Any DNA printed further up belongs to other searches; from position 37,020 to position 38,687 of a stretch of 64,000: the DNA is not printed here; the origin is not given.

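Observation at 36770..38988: XRE repressor, ImmA/IrrE::Fic fusion and (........)x11 protein: an uncharacterised three-gene module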

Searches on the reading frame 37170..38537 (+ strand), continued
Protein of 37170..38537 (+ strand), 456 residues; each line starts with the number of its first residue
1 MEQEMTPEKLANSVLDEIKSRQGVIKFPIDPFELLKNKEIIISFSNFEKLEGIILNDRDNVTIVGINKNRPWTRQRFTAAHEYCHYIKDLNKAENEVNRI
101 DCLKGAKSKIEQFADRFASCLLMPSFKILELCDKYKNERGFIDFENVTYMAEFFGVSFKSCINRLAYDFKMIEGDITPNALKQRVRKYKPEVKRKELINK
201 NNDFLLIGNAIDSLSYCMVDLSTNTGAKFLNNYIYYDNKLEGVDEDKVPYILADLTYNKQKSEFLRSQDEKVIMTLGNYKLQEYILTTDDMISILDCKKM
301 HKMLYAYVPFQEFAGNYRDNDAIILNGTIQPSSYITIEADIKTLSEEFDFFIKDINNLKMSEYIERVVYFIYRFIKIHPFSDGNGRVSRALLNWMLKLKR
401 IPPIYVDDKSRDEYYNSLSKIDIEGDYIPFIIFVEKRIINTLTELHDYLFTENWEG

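Call 82: search_solved_structures(query=A5, max_evalue=0.001, show_alignments=4)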
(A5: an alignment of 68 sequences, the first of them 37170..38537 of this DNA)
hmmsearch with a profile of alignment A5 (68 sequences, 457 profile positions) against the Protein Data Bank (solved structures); distinct sequences matched with E-value up to 0.001: 33.
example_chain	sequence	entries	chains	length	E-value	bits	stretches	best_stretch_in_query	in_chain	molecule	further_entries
6i7h_A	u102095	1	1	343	2e-20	76.2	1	230-443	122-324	Adenosine monophosphate-protein transferase FICD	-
6i7g_A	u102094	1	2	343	2.6e-20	75.8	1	231-443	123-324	Adenosine monophosphate-protein transferase FICD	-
4u04_A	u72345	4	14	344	2.6e-20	75.8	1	231-443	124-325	Adenosine monophosphate-protein transferase FICD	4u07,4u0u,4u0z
6i7i_A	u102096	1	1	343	5.1e-20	74.8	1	230-443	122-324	Adenosine monophosphate-protein transferase FICD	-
6i7j_A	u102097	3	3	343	5.4e-20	74.7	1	231-443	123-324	Adenosine monophosphate-protein transferase FICD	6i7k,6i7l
4u0s_A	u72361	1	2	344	3e-19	72.3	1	231-443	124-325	Adenosine monophosphate-protein transferase FICD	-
9yz5_A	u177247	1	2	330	3.1e-19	72.2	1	232-443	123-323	Protein adenylyltransferase FICD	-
6zmd_B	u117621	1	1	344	1.2e-18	70.3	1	267-443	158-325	Protein adenylyltransferase FICD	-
7b7z_A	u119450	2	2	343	2.1e-18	69.5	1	231-443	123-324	Protein adenylyltransferase FICD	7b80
5jj6_A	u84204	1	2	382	2.7e-14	56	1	287-437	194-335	Adenosine monophosphate-protein transferase FICD homolog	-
5jj7_A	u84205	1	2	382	3.9e-14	55.5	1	288-437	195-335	Adenosine monophosphate-protein transferase FICD homolog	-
3cuc_A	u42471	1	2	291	5.3e-13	51.7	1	358-427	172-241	Protein of unknown function with a Fic domain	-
4x2e_A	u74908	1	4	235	2.1e-12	49.8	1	221-432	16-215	Fic family protein putative filamentation induced by cAMP protein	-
4x2c_A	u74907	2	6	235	2.6e-11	46.2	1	222-432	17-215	Fic family protein putative filamentation induced by cAMP protein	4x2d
7cb8_A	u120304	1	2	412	2.3e-08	36.4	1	271-401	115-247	Fic-domain containing protein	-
7t5t_A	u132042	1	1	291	6.7e-08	34.9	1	72-163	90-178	CapP toxin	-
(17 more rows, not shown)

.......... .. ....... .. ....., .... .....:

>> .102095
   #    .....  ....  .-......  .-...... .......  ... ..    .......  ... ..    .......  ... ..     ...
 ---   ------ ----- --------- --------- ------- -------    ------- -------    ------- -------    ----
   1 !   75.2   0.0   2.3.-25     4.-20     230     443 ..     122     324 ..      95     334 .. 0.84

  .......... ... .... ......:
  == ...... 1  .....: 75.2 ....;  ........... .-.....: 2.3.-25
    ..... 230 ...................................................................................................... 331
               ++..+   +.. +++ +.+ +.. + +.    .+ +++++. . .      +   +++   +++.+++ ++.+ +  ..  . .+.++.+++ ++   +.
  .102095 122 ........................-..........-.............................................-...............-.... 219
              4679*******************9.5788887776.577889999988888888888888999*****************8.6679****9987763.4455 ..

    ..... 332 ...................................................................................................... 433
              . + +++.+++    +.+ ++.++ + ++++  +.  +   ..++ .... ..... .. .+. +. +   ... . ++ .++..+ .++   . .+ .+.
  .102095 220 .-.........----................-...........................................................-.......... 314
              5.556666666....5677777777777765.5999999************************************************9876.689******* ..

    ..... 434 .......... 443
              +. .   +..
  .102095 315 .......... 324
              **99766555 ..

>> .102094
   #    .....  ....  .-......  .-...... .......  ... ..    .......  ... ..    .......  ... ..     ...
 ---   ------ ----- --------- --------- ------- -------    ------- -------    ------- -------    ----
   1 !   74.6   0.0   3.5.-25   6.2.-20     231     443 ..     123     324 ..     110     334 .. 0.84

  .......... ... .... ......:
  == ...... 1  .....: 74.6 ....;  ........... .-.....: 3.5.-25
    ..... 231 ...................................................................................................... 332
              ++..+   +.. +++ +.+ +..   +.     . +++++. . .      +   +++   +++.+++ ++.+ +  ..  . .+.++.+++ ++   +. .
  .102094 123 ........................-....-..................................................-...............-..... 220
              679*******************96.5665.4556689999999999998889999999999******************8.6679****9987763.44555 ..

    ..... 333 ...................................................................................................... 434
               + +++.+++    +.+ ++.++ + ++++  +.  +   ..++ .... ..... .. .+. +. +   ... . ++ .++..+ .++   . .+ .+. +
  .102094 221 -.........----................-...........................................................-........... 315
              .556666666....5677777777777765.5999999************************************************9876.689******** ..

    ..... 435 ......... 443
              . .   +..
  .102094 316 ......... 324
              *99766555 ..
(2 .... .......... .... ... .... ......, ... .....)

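Call 93: search_protein_families(library=phrogs, proteins=[window:37170-38537:+], max_evalue=0.00001)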
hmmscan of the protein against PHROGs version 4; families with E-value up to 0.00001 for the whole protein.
window:37170-38537:+ (456 aa): 10 families
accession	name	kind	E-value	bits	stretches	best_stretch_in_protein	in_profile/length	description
phrog_5978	-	unknown function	4.5e-20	73.1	1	287-447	107-276/364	-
phrog_11900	-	unknown function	3.8e-17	63.6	1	299-436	82-215/230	-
phrog_87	-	other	3.7e-16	60.5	1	12-166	26-162/227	metallo-protease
phrog_1914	-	unknown function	3.9e-16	60.4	1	18-164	19-173/222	-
phrog_2439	-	transcription regulation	8e-15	55.6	1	6-200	129-312/367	transcriptional regulator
phrog_12747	-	unknown function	5.9e-10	40.1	1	289-395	51-155/211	-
phrog_1516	-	unknown function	9e-10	39.5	1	34-130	42-147/227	-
phrog_23170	-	unknown function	9.4e-10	39.5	1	299-394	49-141/191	-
phrog_13548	-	unknown function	2.3e-07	31.2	1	344-448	169-279/379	-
phrog_19315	-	unknown function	2.5e-07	31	1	70-237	90-250/348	-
